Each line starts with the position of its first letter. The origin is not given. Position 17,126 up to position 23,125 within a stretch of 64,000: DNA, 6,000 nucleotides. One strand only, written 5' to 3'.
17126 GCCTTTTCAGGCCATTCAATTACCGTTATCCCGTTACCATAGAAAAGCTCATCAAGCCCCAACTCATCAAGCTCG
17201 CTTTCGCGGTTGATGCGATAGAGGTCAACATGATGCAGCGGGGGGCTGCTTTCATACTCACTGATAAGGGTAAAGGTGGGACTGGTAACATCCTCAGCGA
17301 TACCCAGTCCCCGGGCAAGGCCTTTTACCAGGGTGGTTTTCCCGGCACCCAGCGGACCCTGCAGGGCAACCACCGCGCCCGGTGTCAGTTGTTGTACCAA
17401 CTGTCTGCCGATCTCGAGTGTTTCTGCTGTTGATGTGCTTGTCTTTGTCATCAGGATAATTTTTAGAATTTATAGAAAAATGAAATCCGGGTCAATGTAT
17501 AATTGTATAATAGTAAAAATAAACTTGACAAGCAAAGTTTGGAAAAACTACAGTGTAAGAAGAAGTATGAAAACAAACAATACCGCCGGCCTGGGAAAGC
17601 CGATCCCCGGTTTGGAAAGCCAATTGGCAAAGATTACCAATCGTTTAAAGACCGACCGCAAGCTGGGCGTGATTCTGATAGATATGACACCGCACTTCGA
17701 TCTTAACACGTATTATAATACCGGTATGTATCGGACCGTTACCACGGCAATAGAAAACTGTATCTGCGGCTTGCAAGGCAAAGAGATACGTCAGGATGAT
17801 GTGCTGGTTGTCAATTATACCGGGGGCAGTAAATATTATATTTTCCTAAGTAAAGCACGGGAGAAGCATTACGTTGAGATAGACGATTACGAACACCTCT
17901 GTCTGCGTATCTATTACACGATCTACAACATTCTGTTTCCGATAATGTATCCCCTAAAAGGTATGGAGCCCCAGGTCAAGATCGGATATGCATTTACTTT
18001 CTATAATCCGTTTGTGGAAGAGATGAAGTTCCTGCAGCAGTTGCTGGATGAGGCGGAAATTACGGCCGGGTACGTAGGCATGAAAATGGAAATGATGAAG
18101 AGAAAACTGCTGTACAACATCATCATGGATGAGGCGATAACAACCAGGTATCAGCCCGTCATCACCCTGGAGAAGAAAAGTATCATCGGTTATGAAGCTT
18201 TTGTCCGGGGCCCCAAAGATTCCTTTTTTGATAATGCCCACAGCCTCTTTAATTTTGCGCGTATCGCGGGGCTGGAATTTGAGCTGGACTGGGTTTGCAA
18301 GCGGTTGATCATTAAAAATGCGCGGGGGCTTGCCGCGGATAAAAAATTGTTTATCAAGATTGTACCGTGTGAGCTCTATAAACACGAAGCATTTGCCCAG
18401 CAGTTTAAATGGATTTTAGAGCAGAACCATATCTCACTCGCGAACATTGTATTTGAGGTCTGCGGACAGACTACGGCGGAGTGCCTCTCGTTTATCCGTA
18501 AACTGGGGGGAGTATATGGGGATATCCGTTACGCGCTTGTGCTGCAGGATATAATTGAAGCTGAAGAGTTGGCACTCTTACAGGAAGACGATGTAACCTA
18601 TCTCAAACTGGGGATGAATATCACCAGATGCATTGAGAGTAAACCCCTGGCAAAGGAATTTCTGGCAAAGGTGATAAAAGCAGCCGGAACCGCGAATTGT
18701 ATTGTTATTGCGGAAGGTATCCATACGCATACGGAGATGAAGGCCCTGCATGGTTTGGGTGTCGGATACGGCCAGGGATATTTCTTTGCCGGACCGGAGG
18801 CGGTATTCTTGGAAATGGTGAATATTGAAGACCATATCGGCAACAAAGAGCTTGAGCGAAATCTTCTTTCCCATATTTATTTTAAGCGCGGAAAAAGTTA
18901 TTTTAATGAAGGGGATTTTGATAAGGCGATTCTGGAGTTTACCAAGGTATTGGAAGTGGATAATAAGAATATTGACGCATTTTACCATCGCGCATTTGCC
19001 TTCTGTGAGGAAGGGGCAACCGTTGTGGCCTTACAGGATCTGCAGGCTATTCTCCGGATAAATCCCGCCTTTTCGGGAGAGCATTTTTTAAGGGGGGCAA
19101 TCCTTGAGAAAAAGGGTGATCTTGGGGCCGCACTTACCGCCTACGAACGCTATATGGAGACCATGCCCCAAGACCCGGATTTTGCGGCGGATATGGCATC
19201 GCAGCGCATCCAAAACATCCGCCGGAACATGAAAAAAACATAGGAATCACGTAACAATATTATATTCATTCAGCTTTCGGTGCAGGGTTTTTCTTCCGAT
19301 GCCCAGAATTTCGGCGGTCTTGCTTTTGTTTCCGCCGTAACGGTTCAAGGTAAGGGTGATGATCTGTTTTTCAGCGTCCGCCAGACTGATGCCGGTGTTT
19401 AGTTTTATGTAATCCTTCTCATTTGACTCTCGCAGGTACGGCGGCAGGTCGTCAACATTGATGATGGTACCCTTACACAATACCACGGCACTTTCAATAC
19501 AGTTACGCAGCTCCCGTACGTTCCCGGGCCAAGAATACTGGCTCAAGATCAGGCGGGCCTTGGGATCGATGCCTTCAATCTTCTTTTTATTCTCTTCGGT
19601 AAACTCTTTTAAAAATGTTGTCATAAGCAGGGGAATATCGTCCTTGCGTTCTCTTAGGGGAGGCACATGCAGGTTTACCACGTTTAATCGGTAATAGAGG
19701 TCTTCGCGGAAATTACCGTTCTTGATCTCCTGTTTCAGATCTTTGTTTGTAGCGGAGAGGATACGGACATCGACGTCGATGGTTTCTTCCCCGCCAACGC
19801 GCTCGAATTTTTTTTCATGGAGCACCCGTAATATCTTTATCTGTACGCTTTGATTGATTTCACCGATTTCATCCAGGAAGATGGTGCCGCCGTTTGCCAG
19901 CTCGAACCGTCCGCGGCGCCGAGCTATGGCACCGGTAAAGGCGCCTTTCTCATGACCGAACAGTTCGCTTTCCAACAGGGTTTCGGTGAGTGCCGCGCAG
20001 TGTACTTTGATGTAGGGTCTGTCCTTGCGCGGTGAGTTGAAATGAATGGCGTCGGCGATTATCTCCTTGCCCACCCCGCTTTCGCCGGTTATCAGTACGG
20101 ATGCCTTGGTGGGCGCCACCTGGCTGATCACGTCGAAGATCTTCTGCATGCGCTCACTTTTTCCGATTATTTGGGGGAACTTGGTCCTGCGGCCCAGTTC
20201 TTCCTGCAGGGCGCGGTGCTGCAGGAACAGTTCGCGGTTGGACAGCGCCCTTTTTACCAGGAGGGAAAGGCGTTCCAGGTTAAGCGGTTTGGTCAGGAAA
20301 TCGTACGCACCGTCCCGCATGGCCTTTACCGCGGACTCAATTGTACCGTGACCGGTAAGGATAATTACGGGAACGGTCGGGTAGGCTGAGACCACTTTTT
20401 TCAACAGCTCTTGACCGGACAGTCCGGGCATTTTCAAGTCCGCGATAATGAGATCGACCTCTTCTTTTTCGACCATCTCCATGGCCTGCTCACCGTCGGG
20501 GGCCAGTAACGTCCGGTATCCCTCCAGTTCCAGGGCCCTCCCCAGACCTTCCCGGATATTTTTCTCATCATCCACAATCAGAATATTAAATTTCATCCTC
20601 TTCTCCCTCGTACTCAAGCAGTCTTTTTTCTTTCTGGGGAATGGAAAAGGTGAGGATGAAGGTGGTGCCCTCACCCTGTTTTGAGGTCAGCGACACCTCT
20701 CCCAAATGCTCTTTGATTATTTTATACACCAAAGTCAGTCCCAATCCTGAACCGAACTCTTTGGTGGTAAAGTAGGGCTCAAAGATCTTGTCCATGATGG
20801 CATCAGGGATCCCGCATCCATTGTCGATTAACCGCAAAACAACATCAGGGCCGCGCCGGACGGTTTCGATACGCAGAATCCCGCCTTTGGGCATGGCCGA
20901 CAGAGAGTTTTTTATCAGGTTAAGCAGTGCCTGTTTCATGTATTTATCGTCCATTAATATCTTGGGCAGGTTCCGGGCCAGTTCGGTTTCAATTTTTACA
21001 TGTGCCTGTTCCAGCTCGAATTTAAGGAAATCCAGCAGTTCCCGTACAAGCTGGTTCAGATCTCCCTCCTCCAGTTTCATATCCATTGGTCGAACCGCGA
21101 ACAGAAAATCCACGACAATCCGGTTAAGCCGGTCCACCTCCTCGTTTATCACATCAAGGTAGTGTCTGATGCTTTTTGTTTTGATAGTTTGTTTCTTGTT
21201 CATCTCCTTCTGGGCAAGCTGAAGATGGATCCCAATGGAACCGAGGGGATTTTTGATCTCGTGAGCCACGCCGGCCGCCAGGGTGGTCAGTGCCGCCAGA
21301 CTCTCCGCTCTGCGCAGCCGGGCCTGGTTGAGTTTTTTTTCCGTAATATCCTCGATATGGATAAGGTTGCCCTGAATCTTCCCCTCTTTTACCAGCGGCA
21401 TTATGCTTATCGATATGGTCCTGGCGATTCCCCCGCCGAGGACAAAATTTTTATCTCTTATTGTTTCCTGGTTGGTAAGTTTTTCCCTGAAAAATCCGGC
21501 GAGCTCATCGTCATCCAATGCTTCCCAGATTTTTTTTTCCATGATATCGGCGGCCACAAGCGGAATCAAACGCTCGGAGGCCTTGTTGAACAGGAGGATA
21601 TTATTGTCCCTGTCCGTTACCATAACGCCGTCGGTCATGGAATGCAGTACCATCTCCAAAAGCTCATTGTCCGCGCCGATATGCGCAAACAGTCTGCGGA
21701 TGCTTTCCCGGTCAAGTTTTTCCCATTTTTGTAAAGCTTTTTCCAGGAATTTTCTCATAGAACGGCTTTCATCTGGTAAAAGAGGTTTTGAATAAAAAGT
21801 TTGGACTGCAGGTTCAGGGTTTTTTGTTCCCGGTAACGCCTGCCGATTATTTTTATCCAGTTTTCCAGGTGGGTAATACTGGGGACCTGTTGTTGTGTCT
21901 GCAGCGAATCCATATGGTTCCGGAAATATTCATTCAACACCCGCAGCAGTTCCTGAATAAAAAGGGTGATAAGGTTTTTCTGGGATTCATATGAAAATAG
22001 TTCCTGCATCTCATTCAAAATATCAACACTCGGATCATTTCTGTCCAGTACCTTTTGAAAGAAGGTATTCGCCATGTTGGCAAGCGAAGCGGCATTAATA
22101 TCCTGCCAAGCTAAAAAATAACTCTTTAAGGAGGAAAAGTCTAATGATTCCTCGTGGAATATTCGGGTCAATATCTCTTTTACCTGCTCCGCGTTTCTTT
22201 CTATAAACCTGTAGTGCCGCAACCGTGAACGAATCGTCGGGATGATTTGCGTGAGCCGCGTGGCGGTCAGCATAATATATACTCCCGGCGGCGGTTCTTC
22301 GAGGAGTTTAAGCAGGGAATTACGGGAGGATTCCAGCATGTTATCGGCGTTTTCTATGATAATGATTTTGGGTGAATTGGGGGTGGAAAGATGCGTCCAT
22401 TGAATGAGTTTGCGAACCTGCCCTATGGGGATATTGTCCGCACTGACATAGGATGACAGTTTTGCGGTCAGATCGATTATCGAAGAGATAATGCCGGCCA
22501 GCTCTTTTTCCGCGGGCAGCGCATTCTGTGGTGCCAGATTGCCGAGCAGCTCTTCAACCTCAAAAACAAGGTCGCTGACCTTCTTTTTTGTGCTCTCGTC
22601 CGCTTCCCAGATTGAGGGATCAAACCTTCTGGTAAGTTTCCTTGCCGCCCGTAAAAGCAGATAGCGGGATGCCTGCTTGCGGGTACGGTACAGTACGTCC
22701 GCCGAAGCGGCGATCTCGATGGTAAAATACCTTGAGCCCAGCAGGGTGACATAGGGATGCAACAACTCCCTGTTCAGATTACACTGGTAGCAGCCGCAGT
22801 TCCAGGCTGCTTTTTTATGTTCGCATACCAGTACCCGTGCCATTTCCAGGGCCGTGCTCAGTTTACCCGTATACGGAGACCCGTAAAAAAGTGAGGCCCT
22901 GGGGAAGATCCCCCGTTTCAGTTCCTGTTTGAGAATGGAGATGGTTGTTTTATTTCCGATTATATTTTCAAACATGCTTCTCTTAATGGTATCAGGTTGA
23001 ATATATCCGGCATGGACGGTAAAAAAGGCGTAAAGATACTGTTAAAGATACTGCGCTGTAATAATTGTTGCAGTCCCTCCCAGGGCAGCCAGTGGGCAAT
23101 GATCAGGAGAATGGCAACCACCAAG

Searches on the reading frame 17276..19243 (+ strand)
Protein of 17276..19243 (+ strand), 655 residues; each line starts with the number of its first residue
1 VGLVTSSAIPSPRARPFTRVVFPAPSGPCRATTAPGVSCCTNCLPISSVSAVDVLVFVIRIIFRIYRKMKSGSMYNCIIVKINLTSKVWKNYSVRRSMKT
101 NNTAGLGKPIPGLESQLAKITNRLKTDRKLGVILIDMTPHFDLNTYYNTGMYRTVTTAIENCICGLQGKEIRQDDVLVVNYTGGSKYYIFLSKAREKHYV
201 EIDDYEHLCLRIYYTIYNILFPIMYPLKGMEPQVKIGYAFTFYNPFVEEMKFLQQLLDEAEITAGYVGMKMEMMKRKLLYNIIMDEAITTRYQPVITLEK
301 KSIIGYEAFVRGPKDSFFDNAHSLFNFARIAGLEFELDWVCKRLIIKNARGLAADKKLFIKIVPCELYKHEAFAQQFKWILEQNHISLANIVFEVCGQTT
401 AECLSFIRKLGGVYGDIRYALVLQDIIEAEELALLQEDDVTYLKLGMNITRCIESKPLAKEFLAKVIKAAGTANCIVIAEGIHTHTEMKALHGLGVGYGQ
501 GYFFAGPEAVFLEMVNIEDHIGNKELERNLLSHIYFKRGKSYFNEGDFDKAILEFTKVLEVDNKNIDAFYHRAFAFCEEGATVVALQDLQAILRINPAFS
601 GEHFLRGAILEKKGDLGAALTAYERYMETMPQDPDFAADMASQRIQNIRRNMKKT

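Call 17: search_protein_families(library=pfam, proteins=[window:17276-19243:+])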
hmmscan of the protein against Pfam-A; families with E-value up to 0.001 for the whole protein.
window:17276-19243:+ (655 aa): 11 families
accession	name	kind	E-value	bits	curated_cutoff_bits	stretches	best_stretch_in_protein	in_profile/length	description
PF00563.25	EAL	-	4.7e-25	88.8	31.3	1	286-507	11-236/236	EAL domain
PF07719.23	TPR_2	-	1.9e-12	46.7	27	1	534-565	3-34/34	Tetratricopeptide repeat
PF00515.34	TPR_1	-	1.5e-09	37.7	27.8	1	535-564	4-33/34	Tetratricopeptide repeat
PF13414.12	TPR_11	-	4.3e-08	33.2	26.8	1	539-576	1-38/42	TPR repeat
PF13181.12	TPR_8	-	8.4e-08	32.2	25.7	1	533-565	2-34/34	Tetratricopeptide repeat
PF13371.12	TPR_9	-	1.6e-06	28.5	35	1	581-637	10-66/73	Tetratricopeptide repeat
PF13174.12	TPR_6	-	1.1e-05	26.1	26.3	0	535-560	3-28/33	Tetratricopeptide repeat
PF13431.12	TPR_17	-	2.2e-05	24.8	24.4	0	590-620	3-33/34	Tetratricopeptide repeat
PF14559.12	TPR_19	-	3.1e-05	24.7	25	0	545-597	4-56/68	Tetratricopeptide repeat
PF13432.12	TPR_16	-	6.1e-05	23.8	32.7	0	537-597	2-62/65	Tetratricopeptide repeat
PF13428.12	TPR_14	-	7.8e-05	23.4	23.5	0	535-573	4-42/44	Tetratricopeptide repeat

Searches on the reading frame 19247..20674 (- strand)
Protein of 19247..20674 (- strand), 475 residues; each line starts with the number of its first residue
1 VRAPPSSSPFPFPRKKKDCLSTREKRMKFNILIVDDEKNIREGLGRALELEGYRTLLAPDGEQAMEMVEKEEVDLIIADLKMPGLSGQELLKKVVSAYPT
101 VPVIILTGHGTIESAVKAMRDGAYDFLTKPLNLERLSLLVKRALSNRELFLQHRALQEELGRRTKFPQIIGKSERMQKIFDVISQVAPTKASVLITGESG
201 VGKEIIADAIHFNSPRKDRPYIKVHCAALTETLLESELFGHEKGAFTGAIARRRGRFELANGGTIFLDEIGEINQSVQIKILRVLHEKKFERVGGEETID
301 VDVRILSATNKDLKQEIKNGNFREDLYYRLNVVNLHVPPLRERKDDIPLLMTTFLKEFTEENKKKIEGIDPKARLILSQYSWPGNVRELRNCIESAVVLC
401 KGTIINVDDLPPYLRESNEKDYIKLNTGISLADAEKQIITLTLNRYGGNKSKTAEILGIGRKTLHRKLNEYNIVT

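Call 17: search_protein_families(library=pfam, proteins=[window:19247-20674:-])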
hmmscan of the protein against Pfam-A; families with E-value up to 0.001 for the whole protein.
window:19247-20674:- (475 aa): 8 families
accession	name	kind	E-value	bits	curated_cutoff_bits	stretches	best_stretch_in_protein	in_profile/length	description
PF00158.32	Sigma54_activat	-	1e-71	240.5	20.2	1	169-335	1-167/168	Sigma-54 interaction domain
PF00072.30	Response_reg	-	2.9e-31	108.4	30.2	1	31-138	1-108/111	Response regulator receiver domain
PF25601.1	AAA_lid_14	-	3.6e-30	104.1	27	1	341-420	1-80/87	AAA+ ATPase lid domain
PF14532.12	Sigma54_activ_2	-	5.8e-21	75.6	25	1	170-340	1-138/138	Sigma-54 interaction domain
PF02954.25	HTH_8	-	8.3e-15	54.7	22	1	430-471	1-42/42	Bacterial regulatory protein, Fis family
PF07728.20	AAA_5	-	3e-07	31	22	1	193-311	2-123/139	AAA domain (dynein-related subfamily)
PF07724.20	AAA_2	-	0.0001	22.9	27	1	190-306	3-119/166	AAA domain (Cdc48 subfamily)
PF06490.17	FleQ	-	0.0005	20.8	22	1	30-143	1-106/108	Flagellar regulatory protein FleQ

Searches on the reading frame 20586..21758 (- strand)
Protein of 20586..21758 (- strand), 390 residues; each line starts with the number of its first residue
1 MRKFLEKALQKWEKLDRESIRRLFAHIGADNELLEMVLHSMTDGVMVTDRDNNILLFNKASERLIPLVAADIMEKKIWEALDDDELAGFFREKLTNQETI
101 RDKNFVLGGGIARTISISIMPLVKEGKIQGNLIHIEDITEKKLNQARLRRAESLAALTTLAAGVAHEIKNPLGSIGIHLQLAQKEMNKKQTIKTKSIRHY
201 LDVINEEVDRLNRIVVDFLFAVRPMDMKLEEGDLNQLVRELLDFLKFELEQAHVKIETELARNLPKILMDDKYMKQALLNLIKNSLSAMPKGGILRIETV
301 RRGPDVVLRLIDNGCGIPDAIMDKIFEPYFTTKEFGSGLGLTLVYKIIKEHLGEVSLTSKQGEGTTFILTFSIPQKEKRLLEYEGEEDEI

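Call 17: search_protein_families(library=pfam, proteins=[window:20586-21758:-])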
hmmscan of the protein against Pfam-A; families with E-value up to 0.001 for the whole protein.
window:20586-21758:- (390 aa): 6 families
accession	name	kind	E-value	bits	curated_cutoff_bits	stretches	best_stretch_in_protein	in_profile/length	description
PF02518.31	HATPase_c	-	2.5e-23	83.1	26.4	1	270-373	2-109/111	Histidine kinase-, DNA gyrase B-, and HSP90-like ATPase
PF00512.31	HisKA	-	1.3e-12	48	26.9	1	157-220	2-59/66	His Kinase A (phospho-acceptor) domain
PF08448.16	PAS_4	-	3.6e-08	34.1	23.1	1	38-142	1-109/110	PAS fold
PF00989.32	PAS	-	2.1e-06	28.1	22.6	1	34-105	3-77/113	PAS fold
PF13426.13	PAS_9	-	0.00028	21.6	27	1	43-140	2-103/103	PAS domain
PF13188.13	PAS_8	-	0.00058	20.1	21.8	0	32-82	1-48/65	PAS domain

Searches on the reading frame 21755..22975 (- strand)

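Call 17: search_protein_families(library=pfam, proteins=[window:21755-22975:-])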
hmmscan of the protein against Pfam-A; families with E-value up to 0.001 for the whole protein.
window:21755-22975:- (406 aa): 2 families
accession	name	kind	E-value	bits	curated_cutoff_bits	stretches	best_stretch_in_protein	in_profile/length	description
PF13177.12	DNA_pol3_delta2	-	2.9e-30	105.8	27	2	180-257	79-157/161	DNA polymerase III, delta subunit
PF00004.35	AAA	-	6.4e-06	27.1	21.2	1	186-258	45-129/131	ATPase family associated with various cellular activities (AAA)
